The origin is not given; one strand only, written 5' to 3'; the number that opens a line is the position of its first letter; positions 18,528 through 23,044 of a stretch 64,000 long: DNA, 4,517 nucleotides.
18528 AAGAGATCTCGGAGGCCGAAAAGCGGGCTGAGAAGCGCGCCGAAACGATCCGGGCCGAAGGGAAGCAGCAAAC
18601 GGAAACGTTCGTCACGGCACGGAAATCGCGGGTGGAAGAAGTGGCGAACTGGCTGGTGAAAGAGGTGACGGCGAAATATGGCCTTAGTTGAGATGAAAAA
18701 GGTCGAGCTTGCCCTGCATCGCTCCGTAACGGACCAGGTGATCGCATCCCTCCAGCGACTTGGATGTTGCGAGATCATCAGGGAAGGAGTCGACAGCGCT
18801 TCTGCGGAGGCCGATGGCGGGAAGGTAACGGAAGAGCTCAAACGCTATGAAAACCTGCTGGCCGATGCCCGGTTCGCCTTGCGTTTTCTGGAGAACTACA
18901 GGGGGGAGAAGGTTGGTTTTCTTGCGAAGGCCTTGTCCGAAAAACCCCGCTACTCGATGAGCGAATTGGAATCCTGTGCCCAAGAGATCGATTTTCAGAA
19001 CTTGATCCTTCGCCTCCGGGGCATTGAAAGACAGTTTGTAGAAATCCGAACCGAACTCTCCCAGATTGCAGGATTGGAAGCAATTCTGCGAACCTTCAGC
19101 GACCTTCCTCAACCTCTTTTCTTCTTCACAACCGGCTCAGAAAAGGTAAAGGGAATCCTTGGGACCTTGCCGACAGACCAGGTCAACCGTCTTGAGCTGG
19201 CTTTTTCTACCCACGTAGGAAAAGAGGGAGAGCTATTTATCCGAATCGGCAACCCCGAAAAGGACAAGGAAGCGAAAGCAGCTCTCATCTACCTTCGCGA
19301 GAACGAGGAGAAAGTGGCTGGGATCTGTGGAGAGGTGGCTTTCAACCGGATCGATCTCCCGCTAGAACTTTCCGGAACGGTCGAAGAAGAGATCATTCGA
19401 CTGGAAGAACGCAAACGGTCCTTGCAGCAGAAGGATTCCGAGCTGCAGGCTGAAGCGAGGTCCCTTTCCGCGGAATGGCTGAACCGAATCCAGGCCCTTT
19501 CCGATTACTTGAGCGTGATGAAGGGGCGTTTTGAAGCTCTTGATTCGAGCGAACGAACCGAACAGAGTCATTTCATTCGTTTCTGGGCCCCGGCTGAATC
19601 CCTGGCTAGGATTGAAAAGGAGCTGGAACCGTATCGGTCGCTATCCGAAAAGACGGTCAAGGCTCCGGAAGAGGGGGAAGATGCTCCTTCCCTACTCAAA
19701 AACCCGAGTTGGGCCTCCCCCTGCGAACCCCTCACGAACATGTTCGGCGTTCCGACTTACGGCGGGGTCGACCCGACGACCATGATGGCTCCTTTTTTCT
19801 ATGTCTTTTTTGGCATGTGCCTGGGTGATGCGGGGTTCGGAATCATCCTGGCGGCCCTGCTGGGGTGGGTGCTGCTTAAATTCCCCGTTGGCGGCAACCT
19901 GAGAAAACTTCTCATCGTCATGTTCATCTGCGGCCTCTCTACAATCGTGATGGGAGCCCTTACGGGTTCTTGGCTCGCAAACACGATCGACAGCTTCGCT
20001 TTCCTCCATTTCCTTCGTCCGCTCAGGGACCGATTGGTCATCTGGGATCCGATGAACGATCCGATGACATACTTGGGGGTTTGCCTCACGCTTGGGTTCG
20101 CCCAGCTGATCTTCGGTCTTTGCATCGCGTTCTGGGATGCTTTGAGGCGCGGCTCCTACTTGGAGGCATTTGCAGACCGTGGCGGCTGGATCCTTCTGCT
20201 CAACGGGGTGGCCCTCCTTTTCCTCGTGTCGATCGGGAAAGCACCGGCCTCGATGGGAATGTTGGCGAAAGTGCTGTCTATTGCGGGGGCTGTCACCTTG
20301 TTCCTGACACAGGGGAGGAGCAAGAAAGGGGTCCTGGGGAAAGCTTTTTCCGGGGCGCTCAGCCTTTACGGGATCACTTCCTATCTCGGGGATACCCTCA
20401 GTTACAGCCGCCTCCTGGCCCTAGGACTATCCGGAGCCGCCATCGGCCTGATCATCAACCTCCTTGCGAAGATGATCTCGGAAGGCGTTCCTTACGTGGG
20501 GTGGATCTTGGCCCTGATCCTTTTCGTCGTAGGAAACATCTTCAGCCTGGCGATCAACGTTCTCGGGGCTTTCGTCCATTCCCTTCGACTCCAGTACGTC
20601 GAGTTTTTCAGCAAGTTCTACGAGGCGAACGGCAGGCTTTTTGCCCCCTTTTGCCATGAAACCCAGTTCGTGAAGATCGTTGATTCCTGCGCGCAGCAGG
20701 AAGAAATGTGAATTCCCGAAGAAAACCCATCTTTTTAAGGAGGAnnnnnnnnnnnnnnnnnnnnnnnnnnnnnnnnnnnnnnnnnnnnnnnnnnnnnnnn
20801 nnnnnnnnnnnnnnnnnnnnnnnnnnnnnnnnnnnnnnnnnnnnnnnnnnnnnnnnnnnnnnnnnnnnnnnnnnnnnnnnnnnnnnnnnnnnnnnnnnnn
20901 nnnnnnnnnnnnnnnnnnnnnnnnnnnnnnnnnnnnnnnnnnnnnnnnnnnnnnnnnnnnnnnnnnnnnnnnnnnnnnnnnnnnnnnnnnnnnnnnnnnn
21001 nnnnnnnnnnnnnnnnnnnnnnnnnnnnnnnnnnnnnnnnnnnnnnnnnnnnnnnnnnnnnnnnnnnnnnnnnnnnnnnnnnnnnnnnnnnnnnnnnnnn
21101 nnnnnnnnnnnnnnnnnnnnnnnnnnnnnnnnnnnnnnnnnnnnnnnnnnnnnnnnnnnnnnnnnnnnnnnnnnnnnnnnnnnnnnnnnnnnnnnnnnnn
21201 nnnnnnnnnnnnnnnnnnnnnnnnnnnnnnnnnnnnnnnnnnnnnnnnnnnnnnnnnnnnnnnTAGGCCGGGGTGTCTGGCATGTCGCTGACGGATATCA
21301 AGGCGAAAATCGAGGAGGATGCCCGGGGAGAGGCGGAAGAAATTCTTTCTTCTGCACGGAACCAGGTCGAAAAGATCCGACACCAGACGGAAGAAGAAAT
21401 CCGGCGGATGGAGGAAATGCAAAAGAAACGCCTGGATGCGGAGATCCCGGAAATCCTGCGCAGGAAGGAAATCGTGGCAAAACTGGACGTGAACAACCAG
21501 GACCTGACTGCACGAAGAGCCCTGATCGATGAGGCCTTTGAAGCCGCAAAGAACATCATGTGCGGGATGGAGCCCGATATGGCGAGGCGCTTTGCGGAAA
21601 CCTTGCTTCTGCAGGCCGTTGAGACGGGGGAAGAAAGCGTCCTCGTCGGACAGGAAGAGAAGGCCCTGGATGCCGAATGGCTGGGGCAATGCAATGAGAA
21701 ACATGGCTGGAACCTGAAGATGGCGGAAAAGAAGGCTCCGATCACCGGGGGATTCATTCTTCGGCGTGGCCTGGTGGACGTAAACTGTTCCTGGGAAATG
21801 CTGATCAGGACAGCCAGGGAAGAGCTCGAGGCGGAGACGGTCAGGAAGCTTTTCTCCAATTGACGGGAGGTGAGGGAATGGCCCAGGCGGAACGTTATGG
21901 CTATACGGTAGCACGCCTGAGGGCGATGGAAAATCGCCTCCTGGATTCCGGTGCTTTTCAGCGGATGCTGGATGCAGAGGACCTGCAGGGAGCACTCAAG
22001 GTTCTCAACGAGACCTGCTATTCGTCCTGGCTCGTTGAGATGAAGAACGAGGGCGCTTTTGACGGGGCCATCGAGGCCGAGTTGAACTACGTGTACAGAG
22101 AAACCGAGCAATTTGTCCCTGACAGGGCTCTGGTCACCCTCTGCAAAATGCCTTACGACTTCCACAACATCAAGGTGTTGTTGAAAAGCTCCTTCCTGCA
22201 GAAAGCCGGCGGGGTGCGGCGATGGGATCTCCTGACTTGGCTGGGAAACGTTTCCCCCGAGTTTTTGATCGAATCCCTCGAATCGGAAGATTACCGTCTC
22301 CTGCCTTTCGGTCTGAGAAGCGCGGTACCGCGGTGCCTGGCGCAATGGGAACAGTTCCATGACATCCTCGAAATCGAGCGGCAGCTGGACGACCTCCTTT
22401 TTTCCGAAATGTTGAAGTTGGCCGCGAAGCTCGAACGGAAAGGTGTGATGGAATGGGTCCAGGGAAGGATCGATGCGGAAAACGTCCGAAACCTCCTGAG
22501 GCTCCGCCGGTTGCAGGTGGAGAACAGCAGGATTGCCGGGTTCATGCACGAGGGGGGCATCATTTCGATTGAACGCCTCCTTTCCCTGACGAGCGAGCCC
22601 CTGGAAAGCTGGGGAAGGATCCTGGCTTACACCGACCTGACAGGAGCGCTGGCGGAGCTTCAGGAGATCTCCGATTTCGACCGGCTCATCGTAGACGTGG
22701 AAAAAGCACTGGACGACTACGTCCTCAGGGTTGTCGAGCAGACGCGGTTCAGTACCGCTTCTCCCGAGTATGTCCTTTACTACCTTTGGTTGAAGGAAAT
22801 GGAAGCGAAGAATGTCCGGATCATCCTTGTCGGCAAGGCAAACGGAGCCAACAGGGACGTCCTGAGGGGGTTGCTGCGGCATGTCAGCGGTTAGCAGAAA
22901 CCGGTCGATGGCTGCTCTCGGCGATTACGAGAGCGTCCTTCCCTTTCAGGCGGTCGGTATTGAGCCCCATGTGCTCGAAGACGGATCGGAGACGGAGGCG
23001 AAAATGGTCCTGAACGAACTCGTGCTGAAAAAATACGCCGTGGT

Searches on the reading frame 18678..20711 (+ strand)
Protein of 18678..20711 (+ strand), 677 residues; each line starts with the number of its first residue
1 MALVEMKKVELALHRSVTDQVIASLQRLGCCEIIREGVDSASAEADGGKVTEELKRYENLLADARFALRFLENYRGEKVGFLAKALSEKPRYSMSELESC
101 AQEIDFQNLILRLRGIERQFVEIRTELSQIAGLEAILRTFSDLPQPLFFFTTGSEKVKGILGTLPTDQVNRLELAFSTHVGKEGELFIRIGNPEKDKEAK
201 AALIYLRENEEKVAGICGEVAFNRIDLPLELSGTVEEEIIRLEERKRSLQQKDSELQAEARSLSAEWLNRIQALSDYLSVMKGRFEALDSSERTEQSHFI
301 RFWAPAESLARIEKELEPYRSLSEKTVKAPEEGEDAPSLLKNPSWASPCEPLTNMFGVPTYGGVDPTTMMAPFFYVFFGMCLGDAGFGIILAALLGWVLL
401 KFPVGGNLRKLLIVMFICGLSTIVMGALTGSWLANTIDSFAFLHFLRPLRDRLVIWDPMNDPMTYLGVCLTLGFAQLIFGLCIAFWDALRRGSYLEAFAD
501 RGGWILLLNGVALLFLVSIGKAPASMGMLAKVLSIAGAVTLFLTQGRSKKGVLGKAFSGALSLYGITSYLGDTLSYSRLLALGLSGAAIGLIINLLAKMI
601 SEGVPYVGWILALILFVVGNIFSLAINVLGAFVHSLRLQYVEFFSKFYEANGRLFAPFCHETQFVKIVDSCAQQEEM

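Call 26: search_protein_families(library=pfam, proteins=[window:18678-20711:+], max_evalue=0.00001)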
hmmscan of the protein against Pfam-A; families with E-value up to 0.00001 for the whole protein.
window:18678-20711:+ (677 aa): 1 family
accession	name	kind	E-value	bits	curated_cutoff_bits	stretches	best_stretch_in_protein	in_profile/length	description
PF01496.24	V_ATPase_I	-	2.1e-25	89.3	30.7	2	572-659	721-814/815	V-type ATPase 116kDa subunit family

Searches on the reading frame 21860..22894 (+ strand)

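Call 26: search_protein_families(library=pfam, proteins=[window:21860-22894:+], max_evalue=0.00001)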
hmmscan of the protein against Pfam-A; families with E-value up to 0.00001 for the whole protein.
window:21860-22894:+ (344 aa): 1 family
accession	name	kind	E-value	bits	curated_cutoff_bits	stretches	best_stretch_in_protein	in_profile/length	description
PF01992.21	vATP-synt_AC39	-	5.7e-60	203.9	29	1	17-336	2-337/339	ATP synthase (C/AC39) subunit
